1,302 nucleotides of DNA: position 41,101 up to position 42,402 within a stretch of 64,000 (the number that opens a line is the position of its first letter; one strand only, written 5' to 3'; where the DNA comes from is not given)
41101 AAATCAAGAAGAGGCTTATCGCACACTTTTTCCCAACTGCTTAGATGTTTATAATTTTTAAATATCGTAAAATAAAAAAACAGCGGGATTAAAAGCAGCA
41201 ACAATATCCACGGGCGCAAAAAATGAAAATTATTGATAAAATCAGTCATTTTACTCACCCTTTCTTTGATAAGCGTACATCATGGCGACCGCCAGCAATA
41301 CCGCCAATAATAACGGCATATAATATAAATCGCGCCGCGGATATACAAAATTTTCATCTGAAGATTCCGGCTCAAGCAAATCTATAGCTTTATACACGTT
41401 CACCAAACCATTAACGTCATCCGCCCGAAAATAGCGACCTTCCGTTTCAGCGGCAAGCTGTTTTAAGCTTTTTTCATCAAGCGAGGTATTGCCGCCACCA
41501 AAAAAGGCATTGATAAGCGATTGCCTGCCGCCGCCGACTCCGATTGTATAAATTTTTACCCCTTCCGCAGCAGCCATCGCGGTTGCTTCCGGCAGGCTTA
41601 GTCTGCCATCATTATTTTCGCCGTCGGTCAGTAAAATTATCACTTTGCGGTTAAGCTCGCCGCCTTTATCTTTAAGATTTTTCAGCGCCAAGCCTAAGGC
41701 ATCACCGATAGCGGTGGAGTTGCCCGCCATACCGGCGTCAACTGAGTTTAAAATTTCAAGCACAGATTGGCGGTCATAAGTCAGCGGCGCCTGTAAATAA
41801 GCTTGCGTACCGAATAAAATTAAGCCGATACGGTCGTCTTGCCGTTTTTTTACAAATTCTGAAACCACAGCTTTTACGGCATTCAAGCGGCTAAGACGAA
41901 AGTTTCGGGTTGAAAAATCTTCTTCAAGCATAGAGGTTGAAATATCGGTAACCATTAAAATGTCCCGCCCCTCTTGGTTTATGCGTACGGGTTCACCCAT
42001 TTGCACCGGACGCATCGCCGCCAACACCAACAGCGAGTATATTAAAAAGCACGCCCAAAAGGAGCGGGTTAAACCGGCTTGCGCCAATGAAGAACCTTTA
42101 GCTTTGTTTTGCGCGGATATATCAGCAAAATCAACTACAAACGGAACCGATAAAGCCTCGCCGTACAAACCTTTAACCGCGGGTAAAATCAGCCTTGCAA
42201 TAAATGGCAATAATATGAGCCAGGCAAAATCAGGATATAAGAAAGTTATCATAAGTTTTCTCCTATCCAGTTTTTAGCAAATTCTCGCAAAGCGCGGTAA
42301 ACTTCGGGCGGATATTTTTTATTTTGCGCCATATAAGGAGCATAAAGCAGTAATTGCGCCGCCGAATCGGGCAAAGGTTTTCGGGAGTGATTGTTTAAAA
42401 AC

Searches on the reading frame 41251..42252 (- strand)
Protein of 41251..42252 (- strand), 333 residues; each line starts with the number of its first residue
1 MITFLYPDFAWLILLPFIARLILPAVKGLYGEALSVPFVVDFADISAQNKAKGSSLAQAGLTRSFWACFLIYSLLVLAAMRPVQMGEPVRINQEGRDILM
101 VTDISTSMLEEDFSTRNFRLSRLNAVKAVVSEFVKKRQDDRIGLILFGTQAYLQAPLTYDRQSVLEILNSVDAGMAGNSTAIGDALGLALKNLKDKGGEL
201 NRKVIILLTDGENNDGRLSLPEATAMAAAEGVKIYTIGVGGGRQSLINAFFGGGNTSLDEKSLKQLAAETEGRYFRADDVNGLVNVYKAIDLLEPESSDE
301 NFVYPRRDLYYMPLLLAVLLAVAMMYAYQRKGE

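Call 24: search_protein_families(library=pfam, proteins=[window:41251-42252:-], max_evalue=0.0001)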
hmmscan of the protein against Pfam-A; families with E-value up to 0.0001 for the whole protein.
window:41251-42252:- (333 aa): 5 families
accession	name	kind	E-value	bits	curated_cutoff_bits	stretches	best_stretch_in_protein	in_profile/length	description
PF00092.34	VWA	-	3.5e-25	89.7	23.8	1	97-287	1-172/174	von Willebrand factor type A domain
PF13519.12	VWA_2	-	1.3e-19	71.2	27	1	99-212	2-107/107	von Willebrand factor type A domain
PF06707.17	DUF1194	-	5.7e-07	29.4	27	1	176-244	91-159/206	Protein of unknown function (DUF1194)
PF01882.25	DUF58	-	1.5e-05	24.7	23.4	1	96-193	36-131/216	Protein of unknown function DUF58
PF04056.20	Ssl1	-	4.3e-05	23.9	27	1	101-209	1-109/193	Ssl1-like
